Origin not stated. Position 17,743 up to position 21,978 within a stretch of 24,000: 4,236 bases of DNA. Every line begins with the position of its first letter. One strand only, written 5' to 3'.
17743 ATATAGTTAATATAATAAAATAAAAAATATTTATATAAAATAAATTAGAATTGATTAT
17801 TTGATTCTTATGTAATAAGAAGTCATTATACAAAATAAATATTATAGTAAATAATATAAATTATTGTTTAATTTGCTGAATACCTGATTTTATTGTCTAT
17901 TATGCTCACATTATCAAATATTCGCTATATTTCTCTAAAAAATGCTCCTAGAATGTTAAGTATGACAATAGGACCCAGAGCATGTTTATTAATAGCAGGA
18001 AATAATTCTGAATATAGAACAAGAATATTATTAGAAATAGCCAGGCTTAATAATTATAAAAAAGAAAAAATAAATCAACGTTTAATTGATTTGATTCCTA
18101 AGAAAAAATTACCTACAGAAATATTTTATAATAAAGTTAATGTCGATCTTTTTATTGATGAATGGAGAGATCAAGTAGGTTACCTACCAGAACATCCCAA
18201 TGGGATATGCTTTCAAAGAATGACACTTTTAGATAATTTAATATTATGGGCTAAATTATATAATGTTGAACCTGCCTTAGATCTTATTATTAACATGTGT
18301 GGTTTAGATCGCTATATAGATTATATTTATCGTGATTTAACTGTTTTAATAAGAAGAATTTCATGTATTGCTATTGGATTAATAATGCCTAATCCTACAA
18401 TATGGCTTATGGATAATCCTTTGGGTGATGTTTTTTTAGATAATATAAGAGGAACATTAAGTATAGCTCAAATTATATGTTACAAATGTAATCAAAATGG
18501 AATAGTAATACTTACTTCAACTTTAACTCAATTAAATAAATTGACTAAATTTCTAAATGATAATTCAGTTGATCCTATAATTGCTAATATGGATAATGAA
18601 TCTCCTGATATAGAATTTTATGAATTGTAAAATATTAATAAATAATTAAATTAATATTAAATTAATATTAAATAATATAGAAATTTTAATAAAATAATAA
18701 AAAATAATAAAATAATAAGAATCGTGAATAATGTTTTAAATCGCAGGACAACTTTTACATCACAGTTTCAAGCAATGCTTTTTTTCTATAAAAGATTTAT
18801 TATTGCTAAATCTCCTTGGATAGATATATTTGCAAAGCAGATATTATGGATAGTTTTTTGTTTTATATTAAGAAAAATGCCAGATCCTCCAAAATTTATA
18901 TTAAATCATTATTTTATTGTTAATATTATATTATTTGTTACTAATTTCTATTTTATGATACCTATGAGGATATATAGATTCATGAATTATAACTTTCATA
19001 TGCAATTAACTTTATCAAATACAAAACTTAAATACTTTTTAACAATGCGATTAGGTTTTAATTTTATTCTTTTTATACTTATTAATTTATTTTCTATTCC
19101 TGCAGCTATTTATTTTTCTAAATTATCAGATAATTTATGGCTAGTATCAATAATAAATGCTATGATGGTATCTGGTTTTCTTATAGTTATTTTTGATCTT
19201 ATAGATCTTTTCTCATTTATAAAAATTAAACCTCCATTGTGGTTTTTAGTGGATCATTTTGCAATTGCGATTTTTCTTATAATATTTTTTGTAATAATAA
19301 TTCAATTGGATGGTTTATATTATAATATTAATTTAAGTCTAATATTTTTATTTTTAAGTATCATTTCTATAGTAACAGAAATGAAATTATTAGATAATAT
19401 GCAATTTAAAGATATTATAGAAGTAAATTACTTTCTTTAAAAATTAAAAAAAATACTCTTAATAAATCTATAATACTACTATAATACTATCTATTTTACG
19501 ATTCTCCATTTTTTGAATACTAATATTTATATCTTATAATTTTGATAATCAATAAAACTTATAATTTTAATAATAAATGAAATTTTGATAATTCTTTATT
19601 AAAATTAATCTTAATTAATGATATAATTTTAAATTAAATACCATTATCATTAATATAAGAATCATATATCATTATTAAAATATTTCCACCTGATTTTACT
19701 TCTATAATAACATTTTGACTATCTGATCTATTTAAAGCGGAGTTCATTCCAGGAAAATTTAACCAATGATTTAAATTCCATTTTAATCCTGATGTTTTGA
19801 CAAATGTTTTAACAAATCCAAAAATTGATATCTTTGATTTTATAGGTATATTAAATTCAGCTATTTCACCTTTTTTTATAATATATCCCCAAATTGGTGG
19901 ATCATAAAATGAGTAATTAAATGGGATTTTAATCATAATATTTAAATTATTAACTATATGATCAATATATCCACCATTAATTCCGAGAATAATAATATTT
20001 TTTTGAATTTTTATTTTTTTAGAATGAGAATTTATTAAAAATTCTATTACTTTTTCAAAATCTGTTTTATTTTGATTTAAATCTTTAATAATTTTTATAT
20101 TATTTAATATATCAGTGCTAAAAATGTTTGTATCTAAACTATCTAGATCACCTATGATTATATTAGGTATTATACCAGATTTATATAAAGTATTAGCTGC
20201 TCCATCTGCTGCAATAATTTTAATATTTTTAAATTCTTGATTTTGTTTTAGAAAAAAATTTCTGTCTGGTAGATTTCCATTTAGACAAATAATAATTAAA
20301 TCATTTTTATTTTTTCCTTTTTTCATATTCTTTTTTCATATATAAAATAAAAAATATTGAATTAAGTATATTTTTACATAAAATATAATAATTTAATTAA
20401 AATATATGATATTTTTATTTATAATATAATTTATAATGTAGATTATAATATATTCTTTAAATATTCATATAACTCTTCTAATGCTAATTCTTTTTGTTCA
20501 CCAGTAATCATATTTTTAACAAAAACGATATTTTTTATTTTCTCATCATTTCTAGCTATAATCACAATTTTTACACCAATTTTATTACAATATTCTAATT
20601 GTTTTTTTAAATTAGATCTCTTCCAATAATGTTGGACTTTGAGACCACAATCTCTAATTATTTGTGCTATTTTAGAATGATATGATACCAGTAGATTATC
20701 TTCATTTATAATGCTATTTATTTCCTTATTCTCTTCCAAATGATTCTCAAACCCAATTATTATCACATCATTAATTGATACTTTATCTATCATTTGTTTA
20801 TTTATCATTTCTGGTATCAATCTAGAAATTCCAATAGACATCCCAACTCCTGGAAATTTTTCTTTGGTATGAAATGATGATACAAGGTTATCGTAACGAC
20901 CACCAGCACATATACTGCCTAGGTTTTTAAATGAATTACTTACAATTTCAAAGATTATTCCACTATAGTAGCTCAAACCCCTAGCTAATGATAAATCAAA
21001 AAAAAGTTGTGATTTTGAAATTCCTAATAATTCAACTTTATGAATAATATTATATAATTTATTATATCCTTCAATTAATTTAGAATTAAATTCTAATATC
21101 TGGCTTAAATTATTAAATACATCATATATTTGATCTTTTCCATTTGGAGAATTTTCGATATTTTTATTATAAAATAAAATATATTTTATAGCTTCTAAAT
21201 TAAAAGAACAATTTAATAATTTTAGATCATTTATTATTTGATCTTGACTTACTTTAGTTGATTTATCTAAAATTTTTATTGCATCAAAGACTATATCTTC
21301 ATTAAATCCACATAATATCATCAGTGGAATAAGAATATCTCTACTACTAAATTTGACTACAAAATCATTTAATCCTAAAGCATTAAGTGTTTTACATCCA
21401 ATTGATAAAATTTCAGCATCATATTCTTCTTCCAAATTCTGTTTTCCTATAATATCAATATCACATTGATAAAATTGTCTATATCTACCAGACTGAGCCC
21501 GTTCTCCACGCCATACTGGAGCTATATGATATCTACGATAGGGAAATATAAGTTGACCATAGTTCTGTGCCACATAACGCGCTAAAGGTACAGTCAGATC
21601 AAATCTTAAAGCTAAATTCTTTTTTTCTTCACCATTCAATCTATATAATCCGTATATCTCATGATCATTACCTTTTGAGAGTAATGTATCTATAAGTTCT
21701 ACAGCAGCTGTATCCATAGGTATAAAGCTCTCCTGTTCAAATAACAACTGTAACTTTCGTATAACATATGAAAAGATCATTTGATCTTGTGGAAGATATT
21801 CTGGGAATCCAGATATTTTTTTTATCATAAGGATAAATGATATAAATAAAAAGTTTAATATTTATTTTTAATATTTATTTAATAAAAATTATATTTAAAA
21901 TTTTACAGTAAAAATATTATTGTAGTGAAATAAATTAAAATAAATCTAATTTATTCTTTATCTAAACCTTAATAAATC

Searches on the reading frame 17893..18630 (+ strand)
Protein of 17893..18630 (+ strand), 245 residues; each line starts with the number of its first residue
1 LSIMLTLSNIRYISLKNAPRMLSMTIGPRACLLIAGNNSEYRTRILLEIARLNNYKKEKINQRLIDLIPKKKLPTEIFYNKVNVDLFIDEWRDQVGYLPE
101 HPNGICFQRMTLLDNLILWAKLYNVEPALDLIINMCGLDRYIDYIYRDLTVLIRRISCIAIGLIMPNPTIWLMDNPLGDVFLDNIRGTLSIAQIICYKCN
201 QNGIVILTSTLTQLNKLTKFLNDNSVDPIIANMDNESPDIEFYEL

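Call 39: search_protein_families(library=pfam, proteins=[window:17893-18630:+], max_evalue=0.001)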
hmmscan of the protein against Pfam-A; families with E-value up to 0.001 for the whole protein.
window:17893-18630:+ (245 aa): 0 families

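Call 80: search_protein_families(library=ncbifam, proteins=[window:17902-18627:+], max_evalue=0.1)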
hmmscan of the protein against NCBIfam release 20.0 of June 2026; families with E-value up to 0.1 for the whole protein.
window:17902-18627:+ (242 aa): 5 families
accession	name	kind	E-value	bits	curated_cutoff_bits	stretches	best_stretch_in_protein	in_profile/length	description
NF010063.0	PRK13541.1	equivalog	4.6e-11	42.9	200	1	1-213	1-187/195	cytochrome c biogenesis protein CcmA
TIGR01189.1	ccmA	equivalog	3.3e-07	30.2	131.6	1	75-208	58-186/198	heme ABC exporter ATP-binding protein CcmA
NF010061.0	PRK13538.1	equivalog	1.2e-06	28.1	195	1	73-207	61-191/211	cytochrome c biogenesis heme-transporting ATPase CcmA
NF010062.0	PRK13540.1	equivalog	3.3e-05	23.7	274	1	72-208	56-186/200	cytochrome c biogenesis protein CcmA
NF033858.1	ABC2_perm_RbbA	equivalog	0.017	13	1050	1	73-175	324-426/909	ribosome-associated ATPase/putative transporter RbbA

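Call 82: search_protein_families(library=pfam, proteins=[window:17902-18627:+], max_evalue=10)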
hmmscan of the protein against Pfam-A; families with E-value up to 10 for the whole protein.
window:17902-18627:+ (242 aa): 1 family
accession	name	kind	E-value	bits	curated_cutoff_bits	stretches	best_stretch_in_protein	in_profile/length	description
PF00005.33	ABC_tran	-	0.2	12.7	25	1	19-174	4-136/137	ABC transporter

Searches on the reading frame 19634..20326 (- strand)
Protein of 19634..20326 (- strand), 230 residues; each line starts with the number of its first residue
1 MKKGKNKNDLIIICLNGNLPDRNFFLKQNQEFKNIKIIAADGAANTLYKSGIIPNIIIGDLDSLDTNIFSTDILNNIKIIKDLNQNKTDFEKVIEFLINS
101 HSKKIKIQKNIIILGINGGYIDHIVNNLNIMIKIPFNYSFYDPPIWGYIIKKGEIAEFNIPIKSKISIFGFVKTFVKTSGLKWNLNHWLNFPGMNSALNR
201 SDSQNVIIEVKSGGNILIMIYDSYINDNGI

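Call 39: search_protein_families(library=pfam, proteins=[window:19634-20326:-], max_evalue=0.001)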
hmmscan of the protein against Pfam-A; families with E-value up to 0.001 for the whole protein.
window:19634-20326:- (230 aa): 3 families
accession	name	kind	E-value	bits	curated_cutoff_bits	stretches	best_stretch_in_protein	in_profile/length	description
PF04263.21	TPK_catalytic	-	6.2e-24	84.6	30.7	1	36-134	10-104/113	Thiamin pyrophosphokinase, catalytic domain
PF01973.23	MptE-like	-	3.8e-06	27.2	34.6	1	25-100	43-118/171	6-hydroxymethylpterin diphosphokinase MptE-like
PF04265.19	TPK_B1_binding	-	0.00028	20.9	22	1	174-213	24-65/67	Thiamin pyrophosphokinase, vitamin B1 binding domain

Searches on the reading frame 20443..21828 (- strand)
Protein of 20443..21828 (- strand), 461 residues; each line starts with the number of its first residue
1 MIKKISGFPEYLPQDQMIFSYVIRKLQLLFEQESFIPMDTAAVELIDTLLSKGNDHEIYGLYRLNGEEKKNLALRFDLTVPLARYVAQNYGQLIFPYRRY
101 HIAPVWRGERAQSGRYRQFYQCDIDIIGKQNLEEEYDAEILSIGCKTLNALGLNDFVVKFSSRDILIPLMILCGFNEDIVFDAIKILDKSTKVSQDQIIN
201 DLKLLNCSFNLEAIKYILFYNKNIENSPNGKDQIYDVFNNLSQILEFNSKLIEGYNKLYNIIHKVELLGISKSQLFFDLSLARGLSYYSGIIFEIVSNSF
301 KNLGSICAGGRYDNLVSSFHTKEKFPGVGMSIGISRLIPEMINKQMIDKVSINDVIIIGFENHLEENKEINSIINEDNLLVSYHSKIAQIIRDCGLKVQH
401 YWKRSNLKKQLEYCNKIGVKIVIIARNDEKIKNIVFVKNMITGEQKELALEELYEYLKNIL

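Call 39: search_protein_families(library=pfam, proteins=[window:20443-21828:-], max_evalue=0.001)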
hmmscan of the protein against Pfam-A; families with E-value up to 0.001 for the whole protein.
window:20443-21828:- (461 aa): 3 families
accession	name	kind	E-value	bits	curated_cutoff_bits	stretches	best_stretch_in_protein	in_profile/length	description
PF13393.11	tRNA-synt_His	-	4.8e-34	118.4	25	1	7-337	1-308/308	Histidyl-tRNA synthetase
PF03129.25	HGTP_anticodon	-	1.6e-10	41.4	21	1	377-459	11-93/94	Anticodon binding domain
PF00587.30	tRNA-synt_2b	-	1.1e-07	32.5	29.3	1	62-338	1-172/179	tRNA synthetase class II core domain (G, H, P, S and T)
